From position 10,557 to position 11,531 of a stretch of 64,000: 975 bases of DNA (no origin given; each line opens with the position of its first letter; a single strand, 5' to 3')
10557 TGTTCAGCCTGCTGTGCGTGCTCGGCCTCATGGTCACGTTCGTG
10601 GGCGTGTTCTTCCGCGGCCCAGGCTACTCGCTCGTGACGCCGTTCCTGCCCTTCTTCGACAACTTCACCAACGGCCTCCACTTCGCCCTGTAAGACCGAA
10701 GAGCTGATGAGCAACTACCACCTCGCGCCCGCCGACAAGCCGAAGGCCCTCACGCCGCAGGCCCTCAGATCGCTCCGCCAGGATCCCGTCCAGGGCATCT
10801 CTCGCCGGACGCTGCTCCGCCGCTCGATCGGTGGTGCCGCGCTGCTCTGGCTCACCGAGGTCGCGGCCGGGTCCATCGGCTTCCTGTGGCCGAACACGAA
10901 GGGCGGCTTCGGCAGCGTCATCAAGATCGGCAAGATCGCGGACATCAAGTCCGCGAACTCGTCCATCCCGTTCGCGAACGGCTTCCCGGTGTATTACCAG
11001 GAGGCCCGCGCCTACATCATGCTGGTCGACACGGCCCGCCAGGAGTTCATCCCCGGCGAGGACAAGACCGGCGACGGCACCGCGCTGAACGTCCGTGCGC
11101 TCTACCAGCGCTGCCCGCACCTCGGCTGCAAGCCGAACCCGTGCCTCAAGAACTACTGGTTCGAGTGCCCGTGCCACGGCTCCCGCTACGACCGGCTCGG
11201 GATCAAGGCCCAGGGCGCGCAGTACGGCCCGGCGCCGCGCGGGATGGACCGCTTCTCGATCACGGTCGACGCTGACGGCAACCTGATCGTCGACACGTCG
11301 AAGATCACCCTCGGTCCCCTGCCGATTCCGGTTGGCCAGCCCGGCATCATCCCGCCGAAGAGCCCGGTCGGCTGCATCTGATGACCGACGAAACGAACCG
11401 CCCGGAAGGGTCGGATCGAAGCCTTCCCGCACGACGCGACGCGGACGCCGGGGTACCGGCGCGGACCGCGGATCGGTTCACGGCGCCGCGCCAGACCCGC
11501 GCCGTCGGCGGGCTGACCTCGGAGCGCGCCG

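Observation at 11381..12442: Cytochrome c subunit of the bc-type complex fused to a blue-copper (type-1 Cu) domain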

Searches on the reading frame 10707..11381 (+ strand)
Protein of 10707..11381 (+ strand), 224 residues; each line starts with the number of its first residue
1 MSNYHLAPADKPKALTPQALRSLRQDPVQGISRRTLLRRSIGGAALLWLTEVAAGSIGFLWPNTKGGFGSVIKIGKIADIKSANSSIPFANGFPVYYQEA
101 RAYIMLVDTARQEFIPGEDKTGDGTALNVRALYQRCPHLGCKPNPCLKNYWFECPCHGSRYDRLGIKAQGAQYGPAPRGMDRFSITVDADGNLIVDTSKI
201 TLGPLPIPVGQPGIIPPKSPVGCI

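Call 6: search_protein_families(library=pfam, proteins=[window:10707-11381:+], max_evalue=0.01)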
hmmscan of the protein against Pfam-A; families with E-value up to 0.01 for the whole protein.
window:10707-11381:+ (224 aa): 1 family
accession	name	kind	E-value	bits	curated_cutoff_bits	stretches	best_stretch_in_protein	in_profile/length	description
PF00355.32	Rieske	-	1.6e-07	31.6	20.3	1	128-165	35-73/88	Rieske [2Fe-2S] domain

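Call 7: search_protein_families(library=ncbifam, proteins=[window:10707-11381:+], max_evalue=0.01)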
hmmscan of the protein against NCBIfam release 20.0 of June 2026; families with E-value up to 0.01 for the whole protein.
window:10707-11381:+ (224 aa): 5 families
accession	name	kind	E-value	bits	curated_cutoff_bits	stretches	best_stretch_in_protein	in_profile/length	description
NF045928.1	Cytb6fFeSPetC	equivalog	1.4e-09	37.6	250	1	125-195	97-163/179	cytochrome b6-f complex iron-sulfur subunit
TIGR01416.1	Rieske_proteo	equivalog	1.9e-09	37.8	97.4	1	117-181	97-161/176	ubiquinol-cytochrome c reductase iron-sulfur subunit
NF010001.0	PRK13474.1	subfamily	7.4e-09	35.2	154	1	127-195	98-161/178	cytochrome b6-f complex iron-sulfur subunit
NF050121.1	bc1_QcrA_actin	exception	1.7e-08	34.4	275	1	98-195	208-305/319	cytochrome bc1 complex Rieske iron-sulfur subunit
TIGR02694.1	arsenite_ox_S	equivalog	0.0018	18.2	95.65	0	122-192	44-112/129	arsenate reductase (azurin) small subunit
